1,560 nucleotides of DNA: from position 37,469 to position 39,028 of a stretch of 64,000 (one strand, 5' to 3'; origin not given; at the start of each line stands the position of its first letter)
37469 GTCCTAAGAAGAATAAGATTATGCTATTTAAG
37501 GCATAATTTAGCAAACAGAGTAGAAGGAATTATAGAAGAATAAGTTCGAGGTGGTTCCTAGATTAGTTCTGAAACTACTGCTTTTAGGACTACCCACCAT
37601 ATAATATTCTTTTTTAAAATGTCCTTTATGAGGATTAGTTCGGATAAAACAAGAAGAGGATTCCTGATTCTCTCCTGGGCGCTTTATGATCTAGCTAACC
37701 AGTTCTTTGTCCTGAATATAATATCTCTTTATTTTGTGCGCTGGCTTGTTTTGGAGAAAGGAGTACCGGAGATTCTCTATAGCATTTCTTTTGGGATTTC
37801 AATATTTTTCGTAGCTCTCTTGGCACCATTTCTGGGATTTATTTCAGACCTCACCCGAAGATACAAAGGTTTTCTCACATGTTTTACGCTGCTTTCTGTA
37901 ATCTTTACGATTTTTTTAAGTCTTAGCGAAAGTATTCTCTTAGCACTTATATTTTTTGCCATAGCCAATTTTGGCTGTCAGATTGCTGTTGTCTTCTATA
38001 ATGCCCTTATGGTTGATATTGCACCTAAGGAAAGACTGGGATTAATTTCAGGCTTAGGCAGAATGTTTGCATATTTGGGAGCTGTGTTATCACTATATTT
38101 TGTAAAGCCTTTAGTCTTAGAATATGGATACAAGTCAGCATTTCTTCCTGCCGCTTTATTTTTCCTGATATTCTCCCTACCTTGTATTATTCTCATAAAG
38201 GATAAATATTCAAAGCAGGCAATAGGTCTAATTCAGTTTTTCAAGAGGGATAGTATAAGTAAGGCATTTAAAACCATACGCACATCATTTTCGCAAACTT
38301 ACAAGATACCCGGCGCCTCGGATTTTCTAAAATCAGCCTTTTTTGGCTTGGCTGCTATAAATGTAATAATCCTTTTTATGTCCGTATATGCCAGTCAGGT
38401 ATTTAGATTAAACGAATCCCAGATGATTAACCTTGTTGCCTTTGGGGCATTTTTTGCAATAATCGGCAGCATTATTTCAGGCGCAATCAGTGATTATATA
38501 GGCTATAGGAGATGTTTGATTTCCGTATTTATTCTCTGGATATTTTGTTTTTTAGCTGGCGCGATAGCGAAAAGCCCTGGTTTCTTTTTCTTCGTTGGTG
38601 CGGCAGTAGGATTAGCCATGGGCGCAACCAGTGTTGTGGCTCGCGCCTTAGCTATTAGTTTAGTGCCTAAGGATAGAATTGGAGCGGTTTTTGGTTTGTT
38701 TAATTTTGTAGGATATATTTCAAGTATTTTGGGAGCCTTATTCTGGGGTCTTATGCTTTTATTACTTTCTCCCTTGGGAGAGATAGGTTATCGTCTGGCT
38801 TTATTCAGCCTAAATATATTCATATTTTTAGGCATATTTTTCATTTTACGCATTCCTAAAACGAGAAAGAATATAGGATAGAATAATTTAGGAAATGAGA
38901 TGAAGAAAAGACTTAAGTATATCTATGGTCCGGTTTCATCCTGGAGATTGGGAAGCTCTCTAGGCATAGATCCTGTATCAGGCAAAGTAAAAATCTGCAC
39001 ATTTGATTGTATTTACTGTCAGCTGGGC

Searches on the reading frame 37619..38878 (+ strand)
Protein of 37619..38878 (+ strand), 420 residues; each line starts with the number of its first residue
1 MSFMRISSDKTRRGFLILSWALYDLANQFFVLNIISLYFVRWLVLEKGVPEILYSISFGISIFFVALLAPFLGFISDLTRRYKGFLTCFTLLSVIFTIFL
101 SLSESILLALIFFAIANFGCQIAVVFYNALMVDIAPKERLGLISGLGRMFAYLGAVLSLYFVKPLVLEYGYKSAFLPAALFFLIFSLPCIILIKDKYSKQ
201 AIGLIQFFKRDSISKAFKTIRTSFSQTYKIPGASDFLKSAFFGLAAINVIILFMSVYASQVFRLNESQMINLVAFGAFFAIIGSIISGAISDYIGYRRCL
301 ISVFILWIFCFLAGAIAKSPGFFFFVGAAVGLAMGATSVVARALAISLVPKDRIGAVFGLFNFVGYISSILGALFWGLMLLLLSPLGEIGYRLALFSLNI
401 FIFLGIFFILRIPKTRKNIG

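Call 38: search_protein_families(library=pfam, proteins=[window:37619-38878:+], max_evalue=0.00001)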
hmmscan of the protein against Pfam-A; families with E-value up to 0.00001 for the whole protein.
window:37619-38878:+ (420 aa): 2 families
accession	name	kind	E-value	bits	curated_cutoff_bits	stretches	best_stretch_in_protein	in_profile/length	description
PF07690.21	MFS_1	-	1.9e-39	136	33.4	2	33-373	13-347/347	Major Facilitator Superfamily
PF11700.14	ATG22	-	9.4e-19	67.9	24.1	1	143-416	193-476/482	Vacuole effluxer Atg22 like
